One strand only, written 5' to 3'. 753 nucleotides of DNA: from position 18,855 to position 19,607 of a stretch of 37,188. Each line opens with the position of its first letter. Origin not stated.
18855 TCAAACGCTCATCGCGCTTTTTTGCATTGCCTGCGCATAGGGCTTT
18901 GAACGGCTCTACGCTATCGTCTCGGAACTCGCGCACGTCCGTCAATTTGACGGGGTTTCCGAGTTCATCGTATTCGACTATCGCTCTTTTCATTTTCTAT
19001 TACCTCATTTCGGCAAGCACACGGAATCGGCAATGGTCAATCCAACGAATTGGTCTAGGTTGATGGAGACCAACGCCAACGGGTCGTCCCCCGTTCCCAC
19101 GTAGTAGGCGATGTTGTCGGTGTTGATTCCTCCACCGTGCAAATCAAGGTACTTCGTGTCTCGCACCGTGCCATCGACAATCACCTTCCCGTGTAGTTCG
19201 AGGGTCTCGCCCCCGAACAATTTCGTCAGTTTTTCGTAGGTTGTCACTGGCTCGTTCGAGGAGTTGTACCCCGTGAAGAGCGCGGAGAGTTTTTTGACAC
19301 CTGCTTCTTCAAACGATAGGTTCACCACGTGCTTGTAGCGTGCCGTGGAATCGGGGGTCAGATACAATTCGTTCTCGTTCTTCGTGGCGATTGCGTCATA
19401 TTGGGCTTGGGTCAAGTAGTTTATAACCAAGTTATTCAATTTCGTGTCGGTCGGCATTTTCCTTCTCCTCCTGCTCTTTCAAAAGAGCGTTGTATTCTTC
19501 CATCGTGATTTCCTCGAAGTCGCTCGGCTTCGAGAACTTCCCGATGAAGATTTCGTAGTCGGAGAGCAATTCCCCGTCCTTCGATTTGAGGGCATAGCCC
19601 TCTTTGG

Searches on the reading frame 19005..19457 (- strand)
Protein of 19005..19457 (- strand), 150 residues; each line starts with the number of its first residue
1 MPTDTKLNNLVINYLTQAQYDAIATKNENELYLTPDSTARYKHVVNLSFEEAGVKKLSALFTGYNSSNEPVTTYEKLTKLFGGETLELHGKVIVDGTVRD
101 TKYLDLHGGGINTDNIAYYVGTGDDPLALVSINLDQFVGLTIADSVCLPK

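Call 81: search_protein_families(library=pfam, proteins=[window:19005-19457:-], max_evalue=0.01)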
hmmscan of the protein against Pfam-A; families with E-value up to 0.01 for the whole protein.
window:19005-19457:- (150 aa): 1 family
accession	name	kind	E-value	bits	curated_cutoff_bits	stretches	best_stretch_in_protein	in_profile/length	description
PF24243.1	Phage_tail_C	-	1.9e-06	27.5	23.7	1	14-33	5-24/26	Phage tail tip domain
